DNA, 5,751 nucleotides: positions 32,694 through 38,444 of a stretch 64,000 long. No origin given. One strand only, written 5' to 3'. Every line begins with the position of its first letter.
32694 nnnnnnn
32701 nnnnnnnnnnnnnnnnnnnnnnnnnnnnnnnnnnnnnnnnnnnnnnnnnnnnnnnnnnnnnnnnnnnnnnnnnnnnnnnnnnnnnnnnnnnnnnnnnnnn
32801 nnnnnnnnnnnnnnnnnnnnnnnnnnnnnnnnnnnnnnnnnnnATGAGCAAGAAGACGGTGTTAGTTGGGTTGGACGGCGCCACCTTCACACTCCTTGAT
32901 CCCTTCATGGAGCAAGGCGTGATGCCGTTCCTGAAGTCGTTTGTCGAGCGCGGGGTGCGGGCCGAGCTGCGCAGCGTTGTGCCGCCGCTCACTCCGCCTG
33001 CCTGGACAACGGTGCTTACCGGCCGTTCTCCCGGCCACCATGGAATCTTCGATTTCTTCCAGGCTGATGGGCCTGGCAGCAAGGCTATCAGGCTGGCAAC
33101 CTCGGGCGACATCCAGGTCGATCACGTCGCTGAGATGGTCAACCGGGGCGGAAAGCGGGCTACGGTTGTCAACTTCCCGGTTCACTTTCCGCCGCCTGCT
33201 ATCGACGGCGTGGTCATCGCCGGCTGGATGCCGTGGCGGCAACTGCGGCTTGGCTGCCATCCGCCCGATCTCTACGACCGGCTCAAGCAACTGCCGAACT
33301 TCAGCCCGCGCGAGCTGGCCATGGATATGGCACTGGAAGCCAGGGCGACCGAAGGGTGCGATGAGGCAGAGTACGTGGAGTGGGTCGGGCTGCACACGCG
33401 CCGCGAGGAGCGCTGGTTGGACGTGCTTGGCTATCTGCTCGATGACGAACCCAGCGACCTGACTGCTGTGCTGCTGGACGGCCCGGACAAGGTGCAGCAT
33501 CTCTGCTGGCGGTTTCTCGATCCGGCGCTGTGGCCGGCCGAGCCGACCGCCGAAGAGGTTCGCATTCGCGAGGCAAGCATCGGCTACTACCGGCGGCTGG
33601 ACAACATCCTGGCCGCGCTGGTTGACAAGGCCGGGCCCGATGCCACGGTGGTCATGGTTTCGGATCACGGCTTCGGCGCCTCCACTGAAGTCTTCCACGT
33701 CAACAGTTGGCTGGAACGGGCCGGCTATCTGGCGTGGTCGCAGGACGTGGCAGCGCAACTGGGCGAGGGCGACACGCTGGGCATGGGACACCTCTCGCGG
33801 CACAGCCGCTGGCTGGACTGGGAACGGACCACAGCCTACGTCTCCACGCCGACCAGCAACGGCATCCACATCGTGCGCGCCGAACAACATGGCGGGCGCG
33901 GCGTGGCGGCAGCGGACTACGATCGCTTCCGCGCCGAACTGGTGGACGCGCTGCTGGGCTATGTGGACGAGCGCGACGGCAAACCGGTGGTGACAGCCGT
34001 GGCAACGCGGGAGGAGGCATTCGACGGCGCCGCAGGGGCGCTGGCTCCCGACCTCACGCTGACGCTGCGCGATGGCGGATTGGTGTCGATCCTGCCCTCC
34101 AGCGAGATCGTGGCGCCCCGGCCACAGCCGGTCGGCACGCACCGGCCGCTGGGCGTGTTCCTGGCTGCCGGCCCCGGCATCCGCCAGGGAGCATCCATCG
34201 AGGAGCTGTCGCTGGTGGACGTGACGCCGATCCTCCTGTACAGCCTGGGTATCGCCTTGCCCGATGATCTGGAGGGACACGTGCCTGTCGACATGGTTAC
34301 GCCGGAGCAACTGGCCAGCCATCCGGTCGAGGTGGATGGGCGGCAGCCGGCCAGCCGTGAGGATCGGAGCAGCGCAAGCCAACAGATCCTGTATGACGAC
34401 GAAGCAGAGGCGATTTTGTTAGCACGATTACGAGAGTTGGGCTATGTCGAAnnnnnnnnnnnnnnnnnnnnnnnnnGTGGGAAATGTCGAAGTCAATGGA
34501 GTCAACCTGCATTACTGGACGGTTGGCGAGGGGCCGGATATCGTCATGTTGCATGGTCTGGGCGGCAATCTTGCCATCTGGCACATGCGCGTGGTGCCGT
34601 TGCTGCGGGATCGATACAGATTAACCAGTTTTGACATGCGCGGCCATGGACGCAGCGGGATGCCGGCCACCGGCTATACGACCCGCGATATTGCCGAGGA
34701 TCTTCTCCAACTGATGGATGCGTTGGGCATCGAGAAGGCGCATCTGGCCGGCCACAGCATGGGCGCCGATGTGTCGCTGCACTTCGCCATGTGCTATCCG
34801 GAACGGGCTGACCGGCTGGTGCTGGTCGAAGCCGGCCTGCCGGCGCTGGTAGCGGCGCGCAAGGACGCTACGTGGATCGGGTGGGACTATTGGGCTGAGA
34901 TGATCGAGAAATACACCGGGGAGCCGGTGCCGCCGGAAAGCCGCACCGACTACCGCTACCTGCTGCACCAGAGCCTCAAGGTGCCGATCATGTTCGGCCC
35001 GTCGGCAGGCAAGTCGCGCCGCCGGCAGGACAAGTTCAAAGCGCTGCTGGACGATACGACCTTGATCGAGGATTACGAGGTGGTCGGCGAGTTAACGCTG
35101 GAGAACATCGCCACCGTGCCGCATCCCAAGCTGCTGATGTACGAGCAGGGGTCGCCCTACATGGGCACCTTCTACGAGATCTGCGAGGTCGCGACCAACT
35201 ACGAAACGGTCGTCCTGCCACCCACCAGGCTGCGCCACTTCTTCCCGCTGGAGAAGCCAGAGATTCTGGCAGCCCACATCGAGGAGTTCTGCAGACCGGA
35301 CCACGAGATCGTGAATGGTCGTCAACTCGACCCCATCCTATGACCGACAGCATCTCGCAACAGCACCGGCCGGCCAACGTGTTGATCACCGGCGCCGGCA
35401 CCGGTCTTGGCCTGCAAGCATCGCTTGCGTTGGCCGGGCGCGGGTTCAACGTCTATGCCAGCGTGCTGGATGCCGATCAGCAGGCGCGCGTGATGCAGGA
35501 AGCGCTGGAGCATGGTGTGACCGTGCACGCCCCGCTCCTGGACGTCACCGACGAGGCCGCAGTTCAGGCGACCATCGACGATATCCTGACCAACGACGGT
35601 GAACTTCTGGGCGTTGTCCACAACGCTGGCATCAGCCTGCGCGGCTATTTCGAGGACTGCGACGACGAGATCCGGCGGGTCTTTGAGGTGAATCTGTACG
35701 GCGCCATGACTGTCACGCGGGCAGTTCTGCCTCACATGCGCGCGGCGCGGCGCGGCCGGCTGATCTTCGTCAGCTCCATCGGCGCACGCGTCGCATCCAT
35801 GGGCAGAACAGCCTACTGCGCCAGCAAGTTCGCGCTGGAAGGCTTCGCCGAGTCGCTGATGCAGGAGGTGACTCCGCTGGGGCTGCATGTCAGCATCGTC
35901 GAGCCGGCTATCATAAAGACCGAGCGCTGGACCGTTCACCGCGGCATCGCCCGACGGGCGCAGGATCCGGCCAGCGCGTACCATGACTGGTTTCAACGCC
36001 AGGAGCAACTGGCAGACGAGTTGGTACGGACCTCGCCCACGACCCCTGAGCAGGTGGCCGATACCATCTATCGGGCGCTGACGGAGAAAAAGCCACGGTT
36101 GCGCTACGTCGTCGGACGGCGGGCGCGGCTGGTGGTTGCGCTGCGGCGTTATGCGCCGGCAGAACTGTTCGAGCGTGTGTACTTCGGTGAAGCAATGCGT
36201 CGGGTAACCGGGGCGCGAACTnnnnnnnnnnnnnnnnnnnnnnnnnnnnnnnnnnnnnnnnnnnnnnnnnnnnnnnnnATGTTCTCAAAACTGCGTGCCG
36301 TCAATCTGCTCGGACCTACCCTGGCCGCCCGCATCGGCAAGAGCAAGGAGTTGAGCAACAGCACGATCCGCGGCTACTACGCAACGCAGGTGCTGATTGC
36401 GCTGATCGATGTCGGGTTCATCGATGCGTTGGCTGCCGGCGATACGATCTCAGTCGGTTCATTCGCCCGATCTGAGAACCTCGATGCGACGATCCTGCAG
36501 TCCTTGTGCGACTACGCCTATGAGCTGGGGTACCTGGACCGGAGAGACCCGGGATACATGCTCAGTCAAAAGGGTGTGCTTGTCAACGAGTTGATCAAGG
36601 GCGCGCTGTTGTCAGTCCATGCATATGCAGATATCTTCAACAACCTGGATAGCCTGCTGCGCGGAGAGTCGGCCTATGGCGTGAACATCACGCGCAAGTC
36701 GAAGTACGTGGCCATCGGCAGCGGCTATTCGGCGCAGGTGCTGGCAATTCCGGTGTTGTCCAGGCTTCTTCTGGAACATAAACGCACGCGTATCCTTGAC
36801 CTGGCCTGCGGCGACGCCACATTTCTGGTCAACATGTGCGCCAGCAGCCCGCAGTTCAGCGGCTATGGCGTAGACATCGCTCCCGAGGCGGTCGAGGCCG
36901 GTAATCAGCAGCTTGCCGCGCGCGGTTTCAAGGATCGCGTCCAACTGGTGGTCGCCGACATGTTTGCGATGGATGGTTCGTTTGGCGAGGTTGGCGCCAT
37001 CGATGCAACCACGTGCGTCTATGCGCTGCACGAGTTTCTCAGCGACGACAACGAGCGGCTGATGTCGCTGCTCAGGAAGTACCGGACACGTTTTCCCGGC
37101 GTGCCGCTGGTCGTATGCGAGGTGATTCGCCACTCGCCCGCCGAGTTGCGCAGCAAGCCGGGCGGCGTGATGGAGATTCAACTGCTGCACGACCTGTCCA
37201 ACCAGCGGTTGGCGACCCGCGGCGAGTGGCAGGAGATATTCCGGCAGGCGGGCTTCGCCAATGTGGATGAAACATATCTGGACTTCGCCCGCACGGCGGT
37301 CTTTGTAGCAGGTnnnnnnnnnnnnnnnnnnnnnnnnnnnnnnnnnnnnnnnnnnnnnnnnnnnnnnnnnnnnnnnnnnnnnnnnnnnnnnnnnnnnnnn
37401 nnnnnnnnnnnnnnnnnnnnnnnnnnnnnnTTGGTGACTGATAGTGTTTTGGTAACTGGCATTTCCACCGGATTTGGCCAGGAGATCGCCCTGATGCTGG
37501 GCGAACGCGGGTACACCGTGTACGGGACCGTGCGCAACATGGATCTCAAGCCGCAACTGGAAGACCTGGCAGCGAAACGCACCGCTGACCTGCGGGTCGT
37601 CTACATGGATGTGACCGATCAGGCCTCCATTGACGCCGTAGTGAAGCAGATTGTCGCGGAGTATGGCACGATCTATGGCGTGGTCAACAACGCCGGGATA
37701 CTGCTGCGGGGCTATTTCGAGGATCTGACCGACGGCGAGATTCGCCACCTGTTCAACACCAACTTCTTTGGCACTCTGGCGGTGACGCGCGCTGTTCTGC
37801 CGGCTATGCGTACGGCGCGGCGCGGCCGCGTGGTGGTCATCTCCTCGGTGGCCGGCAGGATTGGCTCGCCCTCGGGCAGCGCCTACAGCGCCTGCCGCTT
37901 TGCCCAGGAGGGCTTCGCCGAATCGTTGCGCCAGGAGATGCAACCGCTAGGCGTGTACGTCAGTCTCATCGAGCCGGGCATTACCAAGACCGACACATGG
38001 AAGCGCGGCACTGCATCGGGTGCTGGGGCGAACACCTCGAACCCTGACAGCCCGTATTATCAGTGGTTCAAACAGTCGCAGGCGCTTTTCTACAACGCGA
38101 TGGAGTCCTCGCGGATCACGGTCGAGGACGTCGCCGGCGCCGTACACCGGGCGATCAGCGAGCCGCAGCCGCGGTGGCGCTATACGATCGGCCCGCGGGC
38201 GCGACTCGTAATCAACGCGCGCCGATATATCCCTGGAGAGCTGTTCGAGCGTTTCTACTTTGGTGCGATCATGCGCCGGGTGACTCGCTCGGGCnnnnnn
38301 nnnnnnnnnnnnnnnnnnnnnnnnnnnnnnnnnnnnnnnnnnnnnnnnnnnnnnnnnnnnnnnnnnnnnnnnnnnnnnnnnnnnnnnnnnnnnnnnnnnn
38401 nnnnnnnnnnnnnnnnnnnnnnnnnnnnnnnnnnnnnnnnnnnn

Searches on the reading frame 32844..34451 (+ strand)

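Call 7: search_protein_families(library=pfam, proteins=[window:32844-34451:+], max_evalue=0.001)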
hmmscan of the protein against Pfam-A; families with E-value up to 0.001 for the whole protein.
window:32844-34451:+ (536 aa): 1 family
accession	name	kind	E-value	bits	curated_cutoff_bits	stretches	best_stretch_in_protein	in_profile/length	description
PF01663.27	Phosphodiest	-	8.7e-38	131.2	23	1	5-411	1-320/342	Type I phosphodiesterase / nucleotide pyrophosphatase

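Call 60: search_protein_families(library=ncbifam, proteins=[window:32844-34451:+], max_evalue=0.00001)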
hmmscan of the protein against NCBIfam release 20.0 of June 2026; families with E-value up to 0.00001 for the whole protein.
window:32844-34451:+ (536 aa): 1 family
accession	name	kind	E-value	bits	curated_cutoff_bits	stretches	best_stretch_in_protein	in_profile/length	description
TIGR02335.1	hydr_PhnA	equivalog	6.7e-09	35.3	407.55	1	3-109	13-119/408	phosphonoacetate hydrolase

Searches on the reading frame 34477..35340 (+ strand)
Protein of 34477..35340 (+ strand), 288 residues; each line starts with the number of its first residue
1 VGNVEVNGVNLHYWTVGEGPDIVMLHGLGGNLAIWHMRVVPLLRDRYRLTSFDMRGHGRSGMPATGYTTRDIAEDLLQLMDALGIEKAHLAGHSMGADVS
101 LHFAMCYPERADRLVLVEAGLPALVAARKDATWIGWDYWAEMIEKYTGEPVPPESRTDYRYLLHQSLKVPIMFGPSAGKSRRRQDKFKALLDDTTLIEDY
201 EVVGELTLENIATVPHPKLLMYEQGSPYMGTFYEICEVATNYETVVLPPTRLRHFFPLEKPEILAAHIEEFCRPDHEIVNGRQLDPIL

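Call 30: search_protein_families(library=pfam, proteins=[window:34477-35340:+], max_evalue=0.001)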
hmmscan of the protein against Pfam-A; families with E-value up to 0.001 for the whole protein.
window:34477-35340:+ (288 aa): 4 families
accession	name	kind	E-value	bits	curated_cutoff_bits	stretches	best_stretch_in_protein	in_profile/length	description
PF00561.26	Abhydrolase_1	-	2.5e-27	96.5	25.8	1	22-143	3-116/245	alpha/beta hydrolase fold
PF12697.13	Abhydrolase_6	-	1.6e-18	68.6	26.3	1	22-266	1-216/217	Alpha/beta hydrolase family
PF12146.15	Hydrolase_4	-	2e-10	40.8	27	1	22-119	7-109/239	Serine aminopeptidase, S33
PF03096.20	Ndr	-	0.00018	20.8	23.3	1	68-119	81-132/283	Ndr family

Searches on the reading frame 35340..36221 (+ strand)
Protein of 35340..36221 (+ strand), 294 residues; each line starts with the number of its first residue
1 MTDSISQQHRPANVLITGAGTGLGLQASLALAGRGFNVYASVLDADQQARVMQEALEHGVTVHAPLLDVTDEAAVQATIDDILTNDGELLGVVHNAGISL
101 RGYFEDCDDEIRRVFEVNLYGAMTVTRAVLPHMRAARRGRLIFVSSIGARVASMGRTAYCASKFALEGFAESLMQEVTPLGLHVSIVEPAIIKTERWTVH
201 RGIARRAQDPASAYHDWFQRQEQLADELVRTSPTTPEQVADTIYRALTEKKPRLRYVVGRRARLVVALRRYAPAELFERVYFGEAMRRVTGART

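Call 30: search_protein_families(library=pfam, proteins=[window:35340-36221:+], max_evalue=0.001)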
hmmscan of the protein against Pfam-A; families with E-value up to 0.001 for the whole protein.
window:35340-36221:+ (294 aa): 4 families
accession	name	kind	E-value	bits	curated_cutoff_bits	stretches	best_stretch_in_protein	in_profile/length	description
PF00106.31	adh_short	-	1.6e-43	148.9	26.6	1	13-196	2-186/195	short chain dehydrogenase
PF13561.12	adh_short_C2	-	3.8e-31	108.9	27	1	18-202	1-186/236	Enoyl-(Acyl carrier protein) reductase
PF08659.16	KR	-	5.3e-19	69.3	22.6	1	13-176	2-166/180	KR domain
PF08643.16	DUF1776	-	0.00022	21.2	25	0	112-276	117-292/294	Fungal family of unknown function (DUF1776)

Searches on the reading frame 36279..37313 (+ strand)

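Call 30: search_protein_families(library=pfam, proteins=[window:36279-37313:+], max_evalue=0.001)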
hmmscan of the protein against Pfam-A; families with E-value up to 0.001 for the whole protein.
window:36279-37313:+ (345 aa): 8 families
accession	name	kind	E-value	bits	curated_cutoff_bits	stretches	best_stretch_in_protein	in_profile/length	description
PF13649.12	Methyltransf_25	-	6.8e-10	39.9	27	1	172-263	1-87/97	Methyltransferase domain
PF13847.12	Methyltransf_31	-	3.8e-09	36.8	27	1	167-256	2-85/145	Methyltransferase domain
PF08242.18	Methyltransf_12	-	4.8e-08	34.1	30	1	173-263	1-86/98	Methyltransferase domain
PF01209.24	Ubie_methyltran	-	4.2e-06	26.7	20.1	1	167-284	46-156/233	ubiE/COQ5 methyltransferase family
PF08241.18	Methyltransf_11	-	9.6e-06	26.6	21.2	1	173-262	1-80/95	Methyltransferase domain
PF13489.12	Methyltransf_23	-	2.1e-05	24.8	27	1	158-330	11-163/164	Methyltransferase domain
PF12147.14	Methyltransf_20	-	0.00012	21.8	21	1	159-279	124-245/309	Putative methyltransferase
PF05175.20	MTS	-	0.00043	20.4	23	1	162-230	21-92/170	Methyltransferase small domain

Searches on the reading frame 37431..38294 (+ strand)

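Call 30: search_protein_families(library=pfam, proteins=[window:37431-38294:+], max_evalue=0.001)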
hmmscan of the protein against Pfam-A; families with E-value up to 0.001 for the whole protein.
window:37431-38294:+ (288 aa): 7 families
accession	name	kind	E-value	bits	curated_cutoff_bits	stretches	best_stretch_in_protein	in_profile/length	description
PF00106.31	adh_short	-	6.8e-49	166.4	26.6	1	6-192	3-189/195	short chain dehydrogenase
PF13561.12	adh_short_C2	-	3.8e-34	118.7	27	1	10-202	1-193/236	Enoyl-(Acyl carrier protein) reductase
PF08659.16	KR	-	5.3e-18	66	22.6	1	6-171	3-168/180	KR domain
PF16363.11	GDP_Man_Dehyd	-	9.2e-06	25.8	27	1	7-74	1-74/332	GDP-mannose 4,6 dehydratase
PF01370.27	Epimerase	-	1.8e-05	24.7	20.9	1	6-141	1-119/240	NAD dependent epimerase/dehydratase family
PF08643.16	DUF1776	-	2.1e-05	24.5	25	1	18-226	19-236/294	Fungal family of unknown function (DUF1776)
PF13460.12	NAD_binding_10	-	0.00012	22.4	27.2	1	15-140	6-99/184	NAD(P)H-binding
